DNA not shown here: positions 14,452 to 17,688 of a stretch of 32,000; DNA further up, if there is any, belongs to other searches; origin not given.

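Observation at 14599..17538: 979-aa primase(AEP)-like + SF2 helicase + HKD/PLD nuclease fusion: candidate single-protein conflict/defence system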

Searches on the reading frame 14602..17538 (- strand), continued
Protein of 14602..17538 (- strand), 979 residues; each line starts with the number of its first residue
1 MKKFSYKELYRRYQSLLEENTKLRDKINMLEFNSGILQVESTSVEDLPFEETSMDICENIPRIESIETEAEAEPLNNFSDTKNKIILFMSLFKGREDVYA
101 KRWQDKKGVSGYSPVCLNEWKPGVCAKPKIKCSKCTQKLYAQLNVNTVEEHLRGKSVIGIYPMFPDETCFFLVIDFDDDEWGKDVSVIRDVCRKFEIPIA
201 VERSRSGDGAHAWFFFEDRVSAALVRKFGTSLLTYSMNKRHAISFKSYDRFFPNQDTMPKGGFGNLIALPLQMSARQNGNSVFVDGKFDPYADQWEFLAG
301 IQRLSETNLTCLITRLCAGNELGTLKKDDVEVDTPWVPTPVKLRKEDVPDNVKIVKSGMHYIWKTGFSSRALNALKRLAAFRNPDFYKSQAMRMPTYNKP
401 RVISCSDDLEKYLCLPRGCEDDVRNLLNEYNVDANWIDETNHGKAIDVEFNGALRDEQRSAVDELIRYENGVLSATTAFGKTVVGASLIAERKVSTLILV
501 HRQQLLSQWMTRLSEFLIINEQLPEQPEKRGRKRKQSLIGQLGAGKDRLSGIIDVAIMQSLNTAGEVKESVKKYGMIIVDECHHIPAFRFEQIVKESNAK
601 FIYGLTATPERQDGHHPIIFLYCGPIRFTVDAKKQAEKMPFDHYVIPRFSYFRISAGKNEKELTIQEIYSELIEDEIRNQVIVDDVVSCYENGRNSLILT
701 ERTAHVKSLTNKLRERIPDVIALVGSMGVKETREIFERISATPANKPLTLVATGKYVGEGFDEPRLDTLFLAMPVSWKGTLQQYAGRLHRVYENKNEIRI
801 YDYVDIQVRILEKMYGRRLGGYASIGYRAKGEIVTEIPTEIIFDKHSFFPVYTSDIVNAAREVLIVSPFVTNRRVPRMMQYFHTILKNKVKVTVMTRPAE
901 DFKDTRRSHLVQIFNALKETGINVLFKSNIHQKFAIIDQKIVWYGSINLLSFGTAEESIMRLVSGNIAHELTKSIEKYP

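Call 15: find_encoding_contigs(protein=P0001, flank=10000, max_places=4)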
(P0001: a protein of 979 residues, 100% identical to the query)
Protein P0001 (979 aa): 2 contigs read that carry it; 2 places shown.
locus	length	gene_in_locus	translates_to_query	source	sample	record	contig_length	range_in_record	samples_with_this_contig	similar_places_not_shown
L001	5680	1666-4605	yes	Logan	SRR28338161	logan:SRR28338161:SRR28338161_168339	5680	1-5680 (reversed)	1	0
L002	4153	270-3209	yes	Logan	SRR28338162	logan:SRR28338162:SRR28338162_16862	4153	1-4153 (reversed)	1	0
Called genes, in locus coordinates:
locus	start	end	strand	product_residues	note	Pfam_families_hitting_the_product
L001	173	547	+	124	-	PF12840:HTH_20 (weak), PF01022:HTH_5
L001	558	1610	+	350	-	PF21320:WHD_Rv2258c, PF01209:Ubie_methyltran, PF13489:Methyltransf_23, PF02390:Methyltransf_4, PF08241:Methyltransf_11, PF08242:Methyltransf_12, PF13649:Methyltransf_25, PF13847:Methyltransf_31, +1 more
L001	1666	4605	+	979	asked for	PF22548:AEP-TOTE, PF00270:DEAD, PF04851:ResIII, PF13091:PLDc_2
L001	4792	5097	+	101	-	PF07798:CCDC90-like (faint)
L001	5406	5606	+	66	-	PF02694:UPF0060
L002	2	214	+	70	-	?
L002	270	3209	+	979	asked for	PF22548:AEP-TOTE, PF00270:DEAD, PF04851:ResIII, PF13091:PLDc_2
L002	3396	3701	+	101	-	PF07798:CCDC90-like (faint)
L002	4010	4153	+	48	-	?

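Call 18: find_related_loci(query=A1, collection=genome_contigs, flank=10000)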
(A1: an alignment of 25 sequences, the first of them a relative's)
Query A1 (979 aa) in genome_contigs; peptide patterns used: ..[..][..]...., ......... (x = any residue, [..] = any of these).
600 stretches matched a pattern (row limit reached: there are more); 596 encode a relative of the query (tblastn E <= 1e-3); the best 80 are kept; 80 distinct loci.
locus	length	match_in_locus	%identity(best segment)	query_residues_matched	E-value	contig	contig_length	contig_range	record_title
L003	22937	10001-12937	64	1-976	0e+0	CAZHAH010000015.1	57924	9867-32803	MAG TPA_asm: uncultured Desulfobacteraceae bacterium isolate SRP167671_co2_229 genome assembly, contig: NODE_669_length_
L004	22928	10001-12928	63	1-975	0e+0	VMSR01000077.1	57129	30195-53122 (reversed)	MAG: Desulfobacula sp. isolate S2_67 k141_196907, whole genome shotgun sequence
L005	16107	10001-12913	61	4-976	0e+0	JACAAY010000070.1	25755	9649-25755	MAG: Desulfuromonadales bacterium isolate Cfx2-04 MAG4_70, whole genome shotgun sequence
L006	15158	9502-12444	60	4-975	0e+0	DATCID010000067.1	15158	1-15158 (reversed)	MAG TPA_asm: Ruminiclostridium sp. isolate SMAG_U7850 k141_48378, whole genome shotgun sequence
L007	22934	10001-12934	59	2-975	0e+0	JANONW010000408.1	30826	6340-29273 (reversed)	MAG: Prolixibacteraceae bacterium isolate VAR_43_metabat_282_sub VAR_43_k141_1537490, whole genome shotgun sequence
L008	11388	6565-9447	58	6-978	0e+0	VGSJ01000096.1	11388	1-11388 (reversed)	MAG: Deltaproteobacteria bacterium isolate K_DeepCast_150m_m2_098 K_DeepCast_150m_m2_098_Ga0194126_10011468, whole genom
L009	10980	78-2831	62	66-977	0e+0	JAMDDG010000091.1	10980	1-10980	MAG: Bacteroidetes bacterium isolate FK_Sedi_B_Bin.148 NODE_24687_length_10980_cov_4.71268, whole genome shotgun sequenc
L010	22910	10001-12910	60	4-977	0e+0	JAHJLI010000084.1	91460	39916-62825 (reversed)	MAG: Proteobacteria bacterium isolate Old_saline.mb.128 Old_saline.mb.128_k141_318671, whole genome shotgun sequence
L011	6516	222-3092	58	6-975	0e+0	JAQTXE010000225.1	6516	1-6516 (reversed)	MAG: Syntrophales bacterium isolate STC_127 NODE_32081_length_6516_cov_2.813586_Sandtown_C, whole genome shotgun sequenc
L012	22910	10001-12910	58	6-976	0e+0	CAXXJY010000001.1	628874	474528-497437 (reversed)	MAG: Alteraurantiacibacter sp. isolate 4f1f2f00-1bb4-4515-b099-93a3353bb5eb genome assembly, contig: contig_1, whole gen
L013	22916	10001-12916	58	5-977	0e+0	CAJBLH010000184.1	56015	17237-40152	MAG: uncultured Desulfobacteraceae bacterium isolate Loc090721-6m_bin-047 genome assembly, contig: bin-047:184/315, whol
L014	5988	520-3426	58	5-975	0e+0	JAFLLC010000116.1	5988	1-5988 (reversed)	MAG: Deltaproteobacteria bacterium isolate LaCa_MAG_21 c_000000016237, whole genome shotgun sequence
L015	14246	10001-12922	56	3-977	0e+0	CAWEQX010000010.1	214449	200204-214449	MAG: uncultured Actinomycetota bacterium isolate MFD01721.bin.1.203 genome assembly, contig: contig_29910, whole genome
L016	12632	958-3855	57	6-975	0e+0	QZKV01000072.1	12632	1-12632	MAG: Desulfobacteraceae bacterium isolate SURF_4 Ga0104751_1006945, whole genome shotgun sequence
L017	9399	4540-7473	56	1-975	0e+0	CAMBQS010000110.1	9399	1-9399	MAG: Desulfocicer vacuolatum DSM 3385 isolate MiH-14oct19-180 genome assembly, contig: MiH-14oct19-C15819, whole genome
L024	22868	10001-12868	51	6-971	0e+0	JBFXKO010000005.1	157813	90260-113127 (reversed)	MAG: Sedimentibacter sp. isolate CA_2019_TPIn_77 NODE_360_length_157813_cov_7.413600_TPIn, whole genome shotgun sequence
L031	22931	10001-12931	58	6-978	0e+0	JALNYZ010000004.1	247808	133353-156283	MAG: Prolixibacteraceae bacterium isolate SO_2017_GW1 bin 3 NODE_386_length_247808_cov_7.366516_OW334_2017, whole genome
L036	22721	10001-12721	50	68-975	0e+0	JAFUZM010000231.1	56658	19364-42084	MAG: Clostridia bacterium isolate RGIG4967 Roe_deer_Rumen-4__c147722, whole genome shotgun sequence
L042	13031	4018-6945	56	5-977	0e+0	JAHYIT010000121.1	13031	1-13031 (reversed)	MAG: Mariniphaga sp. isolate KA03 NODE_2285_length_13031_cov_8.569978, whole genome shotgun sequence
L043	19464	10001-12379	47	19-827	0e+0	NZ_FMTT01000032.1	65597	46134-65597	Paenibacillus tianmuensis strain CGMCC 1.8946, whole genome shotgun sequence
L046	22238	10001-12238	48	74-827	0e+0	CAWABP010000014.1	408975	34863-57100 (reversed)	MAG: Candidatus Acidoferrales bacterium isolate MFD05377.bin.1.115 genome assembly, contig: contig_52079, whole genome s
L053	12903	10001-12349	46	65-840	0e+0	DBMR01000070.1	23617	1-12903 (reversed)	MAG TPA_asm: Verrucomicrobia subdivision 3 bacterium UBA693 UBA693_contig_3252, whole genome shotgun sequence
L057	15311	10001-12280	48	58-827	0e+0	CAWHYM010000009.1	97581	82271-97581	MAG: uncultured Acidobacteriota bacterium isolate MFD01299.bin.3.455 genome assembly, contig: contig_23406, whole genome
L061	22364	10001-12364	46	14-831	0e+0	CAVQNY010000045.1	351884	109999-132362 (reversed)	MAG: uncultured Acidobacteriaceae bacterium isolate MFD01248.bin.1.34 genome assembly, contig: contig_5271, whole genome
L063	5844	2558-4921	44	75-864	0e+0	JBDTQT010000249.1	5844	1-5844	MAG: Thermoanaerobaculia bacterium isolate cluster3_bin.229 NODE_74438_length_5844_cov_10.017620, whole genome shotgun s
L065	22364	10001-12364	45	18-827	0e+0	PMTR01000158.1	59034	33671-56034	MAG: Bryobacterales bacterium isolate palsa_129 73.20110700_P2D.63_contig_399, whole genome shotgun sequence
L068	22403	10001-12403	45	34-827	0e+0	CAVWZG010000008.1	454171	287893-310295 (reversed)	MAG: uncultured Verrucomicrobiae bacterium isolate MFD09286.bin.1.251 genome assembly, contig: contig_78217, whole genom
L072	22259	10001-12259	47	75-828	0e+0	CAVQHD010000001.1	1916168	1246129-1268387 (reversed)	MAG: uncultured Rhabdochlamydiaceae bacterium isolate MFD05580.bin.1.47 genome assembly, contig: contig_33168, whole gen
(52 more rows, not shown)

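Call 23: search_protein_families(library=pfam, proteins=[L057:13308-14189:-, L024:8424-9044:+, L057:14189-14803:-, L053:2160-3398:+, L065:17896-19245:-, L057:8139-9272:+, L042:9259-9849:+, L031:8960-9259:+, L061:15284-16633:+, L061:12439-12828:+], max_evalue=0.001)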
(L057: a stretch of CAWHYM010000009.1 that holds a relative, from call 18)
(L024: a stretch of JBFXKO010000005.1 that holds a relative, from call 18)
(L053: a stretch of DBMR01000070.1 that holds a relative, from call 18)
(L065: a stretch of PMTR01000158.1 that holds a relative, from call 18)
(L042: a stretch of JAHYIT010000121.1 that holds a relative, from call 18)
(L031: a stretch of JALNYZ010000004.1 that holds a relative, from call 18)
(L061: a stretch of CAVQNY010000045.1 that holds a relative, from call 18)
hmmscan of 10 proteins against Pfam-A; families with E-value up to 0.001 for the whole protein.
L057:13308-14189:- (293 aa): 1 family
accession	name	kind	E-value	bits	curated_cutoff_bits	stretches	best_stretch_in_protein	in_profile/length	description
PF08843.17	AbiEii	-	4.3e-29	102.5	22.5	1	51-262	8-218/238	Nucleotidyl transferase AbiEii toxin, Type IV TA system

L024:8424-9044:+ (206 aa): 0 families

L057:14189-14803:- (204 aa): 1 family
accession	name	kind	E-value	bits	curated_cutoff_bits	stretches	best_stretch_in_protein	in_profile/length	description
PF13338.12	AbiEi_4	-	3.6e-09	37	25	1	11-58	2-49/49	Transcriptional regulator, AbiEi antitoxin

L053:2160-3398:+ (412 aa): 2 families
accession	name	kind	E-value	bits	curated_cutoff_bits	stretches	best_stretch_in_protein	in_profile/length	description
PF13635.12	DUF4143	-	1.2e-39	136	28.1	1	205-359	2-159/160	Domain of unknown function (DUF4143)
PF13173.12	AAA_14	-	1.2e-19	71.1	27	1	48-164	2-127/129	AAA domain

L065:17896-19245:- (449 aa): 4 families
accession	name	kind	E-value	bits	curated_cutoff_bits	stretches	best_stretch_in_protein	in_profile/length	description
PF13749.12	HATPase_c_4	-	1.9e-27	95.5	26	1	290-376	1-89/89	Putative ATP-dependent DNA helicase recG C-terminal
PF04326.19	SLFN_AlbA_2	-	4.1e-24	85.8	25.3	1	11-127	1-117/118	Schlafen, AlbA_2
PF13404.12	HTH_AsnC-type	-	1e-07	32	27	1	387-426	2-41/42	AsnC-type helix-turn-helix domain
PF13412.12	HTH_24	-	1.4e-05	25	21.9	1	387-432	2-47/48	Winged helix-turn-helix DNA-binding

L057:8139-9272:+ (377 aa): 0 families

L042:9259-9849:+ (196 aa): 1 family
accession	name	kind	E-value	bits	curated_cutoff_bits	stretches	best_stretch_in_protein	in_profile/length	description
PF07929.16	PRiA4_ORF3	-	1.6e-23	83.7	26.6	1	75-190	12-128/173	Plasmid pRiA4b ORF-3-like protein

L031:8960-9259:+ (99 aa): 3 families
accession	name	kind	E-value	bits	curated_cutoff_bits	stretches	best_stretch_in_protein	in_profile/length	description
PF18765.7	Polbeta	-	2.9e-12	47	26.9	1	15-94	4-82/93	Polymerase beta, Nucleotidyltransferase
PF01909.29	NTP_transf_2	-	9.6e-12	45.6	21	1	21-71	11-58/93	Nucleotidyltransferase domain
PF22600.2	MTPAP-like_central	-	0.00015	22.3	27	1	10-55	25-68/139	Poly(A) RNA polymerase, mitochondrial-like, central palm domain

L061:15284-16633:+ (449 aa): 2 families
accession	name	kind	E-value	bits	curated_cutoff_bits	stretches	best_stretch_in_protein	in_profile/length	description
PF07804.18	HipA_C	-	3.5e-34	118.8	30.5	1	141-368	3-211/213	HipA-like C-terminal domain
PF13657.11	Couple_hipA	-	7.9e-16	58.8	22.5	1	3-100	1-98/99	HipA N-terminal domain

L061:12439-12828:+ (129 aa): 1 family
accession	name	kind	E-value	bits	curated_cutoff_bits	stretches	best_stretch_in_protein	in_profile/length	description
PF11535.13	Calci_bind_CcbP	-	2.5e-05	25.2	21.5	1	37-78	5-46/105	Calcium binding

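Call 32: search_protein_families(library=pfam, proteins=[L068:9995-12940:+, L046:9908-12262:+, L063:1757-5347:+, L036:9464-12763:+, L043:9827-12394:+, L072:9983-12811:+], max_evalue=0.001)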
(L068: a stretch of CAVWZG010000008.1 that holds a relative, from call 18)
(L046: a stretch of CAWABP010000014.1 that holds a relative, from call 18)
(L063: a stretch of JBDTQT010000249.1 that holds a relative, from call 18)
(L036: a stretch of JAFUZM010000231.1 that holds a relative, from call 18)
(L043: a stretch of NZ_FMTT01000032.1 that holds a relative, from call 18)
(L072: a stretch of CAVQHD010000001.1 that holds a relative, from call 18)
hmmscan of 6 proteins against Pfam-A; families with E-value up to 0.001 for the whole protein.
L068:9995-12940:+ (982 aa): 5 families
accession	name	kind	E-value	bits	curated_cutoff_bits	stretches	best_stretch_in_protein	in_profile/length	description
PF22548.2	AEP-TOTE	-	4e-99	331.3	27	1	60-294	2-229/230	TOTE conflict system, Archaeo-Eukaryotic Primase domain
PF04851.21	ResIII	-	8.7e-21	75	22.5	1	443-585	3-163/164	Type III restriction enzyme, res subunit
PF04480.18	DUF559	-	1.1e-11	45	20.6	1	907-973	45-108/109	Protein of unknown function (DUF559)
PF00270.35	DEAD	-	9.4e-10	38.9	26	1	446-586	2-162/167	DEAD/DEAH box helicase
PF18741.7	MTES_1575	-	0.00093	19.7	38.2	0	914-973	37-96/96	REase_MTES_1575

L046:9908-12262:+ (785 aa): 4 families
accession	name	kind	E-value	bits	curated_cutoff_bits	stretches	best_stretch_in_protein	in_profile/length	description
PF22548.2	AEP-TOTE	-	4.9e-95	317.9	27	1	41-269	1-228/230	TOTE conflict system, Archaeo-Eukaryotic Primase domain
PF04851.21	ResIII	-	2.8e-21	76.6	22.5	1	420-563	3-164/164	Type III restriction enzyme, res subunit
PF00270.35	DEAD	-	5.5e-12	46.2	26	1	423-563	2-162/167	DEAD/DEAH box helicase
PF01896.25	DNA_primase_S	-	0.00018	22.4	26.8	0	140-244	23-162/163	DNA primase small subunit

L063:1757-5347:+ (1197 aa): 6 families
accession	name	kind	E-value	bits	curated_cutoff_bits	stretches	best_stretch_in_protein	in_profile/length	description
PF22548.2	AEP-TOTE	-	2.1e-97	325.7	27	1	277-510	2-228/230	TOTE conflict system, Archaeo-Eukaryotic Primase domain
PF04851.21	ResIII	-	1.2e-19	71.3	22.5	1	659-801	3-163/164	Type III restriction enzyme, res subunit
PF04480.18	DUF559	-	1e-12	48.3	20.6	1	1119-1189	41-108/109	Protein of unknown function (DUF559)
PF00270.35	DEAD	-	2e-11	44.3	26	1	662-802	2-162/167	DEAD/DEAH box helicase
PF18741.7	MTES_1575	-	2.4e-05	24.8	38.2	1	1118-1185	21-92/96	REase_MTES_1575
PF13401.12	AAA_22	-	0.00052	20.8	27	0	677-789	8-109/130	AAA domain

L036:9464-12763:+ (1100 aa): 10 families
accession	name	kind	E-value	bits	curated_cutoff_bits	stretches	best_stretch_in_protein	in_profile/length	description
PF22548.2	AEP-TOTE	-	1.9e-90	303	27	1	195-422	1-228/230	TOTE conflict system, Archaeo-Eukaryotic Primase domain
PF04851.21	ResIII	-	4.9e-21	75.8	22.5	1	565-722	4-164/164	Type III restriction enzyme, res subunit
PF00583.31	Acetyltransf_1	-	5.9e-11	43.1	20.7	1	44-147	25-116/116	Acetyltransferase (GNAT) family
PF00270.35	DEAD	-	9e-10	39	26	1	567-722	2-162/167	DEAD/DEAH box helicase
PF13091.12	PLDc_2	-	4.7e-09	36.6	27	1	965-1081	2-123/132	PLD-like domain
PF13508.13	Acetyltransf_7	-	5.4e-08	33.5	27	1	57-149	8-84/84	Acetyltransferase (GNAT) domain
PF13302.13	Acetyltransf_3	-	5.8e-06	27.5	25.4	1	40-148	41-138/138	Acetyltransferase (GNAT) domain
PF00271.37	Helicase_C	-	0.00017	22.2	23.5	0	800-902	11-109/110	Helicase conserved C-terminal domain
PF13673.13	Acetyltransf_10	-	0.00021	21.7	23.6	1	77-152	52-112/128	Acetyltransferase (GNAT) domain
PF08445.16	FR47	-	0.00056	20.3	22.1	0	93-150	27-80/86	FR47-like protein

L043:9827-12394:+ (856 aa): 5 families
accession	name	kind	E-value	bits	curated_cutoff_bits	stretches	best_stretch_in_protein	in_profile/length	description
PF22548.2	AEP-TOTE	-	6e-102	340.5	27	1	118-347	1-229/230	TOTE conflict system, Archaeo-Eukaryotic Primase domain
PF04851.21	ResIII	-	4.2e-24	85.7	22.5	1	499-637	8-164/164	Type III restriction enzyme, res subunit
PF00270.35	DEAD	-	6.7e-12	45.9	26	1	498-637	3-162/167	DEAD/DEAH box helicase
PF00271.37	Helicase_C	-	1.8e-05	25.4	23.5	1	709-815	5-109/110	Helicase conserved C-terminal domain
PF00176.29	SNF2-rel_dom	-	0.00016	21.4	24.9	1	482-647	15-175/290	SNF2-related domain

L072:9983-12811:+ (943 aa): 5 families
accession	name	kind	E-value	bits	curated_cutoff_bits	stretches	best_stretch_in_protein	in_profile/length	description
PF22548.2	AEP-TOTE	-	1.6e-96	322.8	27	1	16-250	2-229/230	TOTE conflict system, Archaeo-Eukaryotic Primase domain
PF04851.21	ResIII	-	9.6e-20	71.6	22.5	1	398-540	3-163/164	Type III restriction enzyme, res subunit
PF04480.18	DUF559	-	4.6e-13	49.4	20.6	1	860-928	43-108/109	Protein of unknown function (DUF559)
PF00270.35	DEAD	-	2.8e-07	30.9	26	1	401-541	2-162/167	DEAD/DEAH box helicase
PF18741.7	MTES_1575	-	5e-06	26.9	38.2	1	861-925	25-93/96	REase_MTES_1575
